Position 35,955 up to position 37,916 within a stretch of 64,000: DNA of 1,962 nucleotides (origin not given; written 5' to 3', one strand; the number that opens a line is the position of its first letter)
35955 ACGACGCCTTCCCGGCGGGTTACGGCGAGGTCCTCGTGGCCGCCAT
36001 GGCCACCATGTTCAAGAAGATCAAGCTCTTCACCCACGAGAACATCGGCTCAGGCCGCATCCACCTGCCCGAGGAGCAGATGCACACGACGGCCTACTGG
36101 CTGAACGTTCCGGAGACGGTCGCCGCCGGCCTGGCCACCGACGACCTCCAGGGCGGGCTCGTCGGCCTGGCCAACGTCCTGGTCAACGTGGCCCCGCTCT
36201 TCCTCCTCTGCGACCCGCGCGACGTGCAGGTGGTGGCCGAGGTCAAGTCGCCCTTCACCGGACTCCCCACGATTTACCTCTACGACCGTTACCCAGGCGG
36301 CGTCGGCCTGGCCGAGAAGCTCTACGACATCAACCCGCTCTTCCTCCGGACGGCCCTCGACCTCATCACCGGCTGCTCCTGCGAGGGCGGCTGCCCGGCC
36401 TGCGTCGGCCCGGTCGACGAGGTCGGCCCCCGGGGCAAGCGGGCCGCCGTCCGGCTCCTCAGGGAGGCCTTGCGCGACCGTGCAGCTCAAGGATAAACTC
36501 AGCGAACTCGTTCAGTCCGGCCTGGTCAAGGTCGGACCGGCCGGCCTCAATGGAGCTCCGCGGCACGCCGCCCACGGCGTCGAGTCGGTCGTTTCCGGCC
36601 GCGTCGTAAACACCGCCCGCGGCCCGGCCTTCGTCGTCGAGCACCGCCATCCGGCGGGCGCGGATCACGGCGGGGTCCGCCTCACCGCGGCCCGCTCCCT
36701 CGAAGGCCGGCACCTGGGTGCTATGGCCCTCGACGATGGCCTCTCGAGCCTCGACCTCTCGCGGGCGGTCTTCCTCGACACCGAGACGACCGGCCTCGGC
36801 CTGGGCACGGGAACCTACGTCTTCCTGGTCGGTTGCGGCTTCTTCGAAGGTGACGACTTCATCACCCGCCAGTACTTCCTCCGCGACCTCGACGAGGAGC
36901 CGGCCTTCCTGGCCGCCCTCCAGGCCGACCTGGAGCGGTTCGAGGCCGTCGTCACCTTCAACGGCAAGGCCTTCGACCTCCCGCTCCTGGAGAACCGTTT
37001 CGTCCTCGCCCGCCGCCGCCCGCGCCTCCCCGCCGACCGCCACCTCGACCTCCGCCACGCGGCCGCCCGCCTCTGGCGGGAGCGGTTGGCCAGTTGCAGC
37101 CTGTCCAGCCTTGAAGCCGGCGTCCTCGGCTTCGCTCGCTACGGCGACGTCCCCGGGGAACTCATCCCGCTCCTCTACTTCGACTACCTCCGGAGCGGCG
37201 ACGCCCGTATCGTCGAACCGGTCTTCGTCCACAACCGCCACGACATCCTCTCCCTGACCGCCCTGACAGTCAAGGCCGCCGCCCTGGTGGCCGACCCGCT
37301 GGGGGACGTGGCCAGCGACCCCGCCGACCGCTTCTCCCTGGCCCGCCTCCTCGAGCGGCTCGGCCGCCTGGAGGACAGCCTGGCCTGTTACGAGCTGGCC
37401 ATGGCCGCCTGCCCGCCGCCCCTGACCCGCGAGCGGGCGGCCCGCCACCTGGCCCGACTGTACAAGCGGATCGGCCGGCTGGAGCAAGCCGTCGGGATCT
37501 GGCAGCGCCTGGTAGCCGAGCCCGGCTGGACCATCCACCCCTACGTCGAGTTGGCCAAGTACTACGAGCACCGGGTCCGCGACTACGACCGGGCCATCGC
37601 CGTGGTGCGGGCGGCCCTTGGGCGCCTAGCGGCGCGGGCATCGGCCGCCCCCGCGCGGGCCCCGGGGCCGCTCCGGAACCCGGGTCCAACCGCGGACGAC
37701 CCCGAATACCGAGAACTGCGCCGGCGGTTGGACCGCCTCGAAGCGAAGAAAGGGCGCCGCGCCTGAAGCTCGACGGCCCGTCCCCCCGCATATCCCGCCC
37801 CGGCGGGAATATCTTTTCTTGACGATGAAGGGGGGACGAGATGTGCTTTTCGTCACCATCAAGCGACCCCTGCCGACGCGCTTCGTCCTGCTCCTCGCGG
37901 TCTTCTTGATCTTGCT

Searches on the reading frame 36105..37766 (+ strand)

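Call 47: search_protein_families(library=pfam, proteins=[window:36105-37766:+], max_evalue=0.00001)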
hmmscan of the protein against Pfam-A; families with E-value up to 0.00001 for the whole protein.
window:36105-37766:+ (553 aa): 2 families
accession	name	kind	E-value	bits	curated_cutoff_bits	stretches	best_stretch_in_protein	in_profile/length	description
PF13482.12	RNase_H_2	-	7.6e-38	130.5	22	1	222-390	1-163/165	RNase_H superfamily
PF13176.12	TPR_7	-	1.7e-06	28.1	27.9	0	411-443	4-36/36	Tetratricopeptide repeat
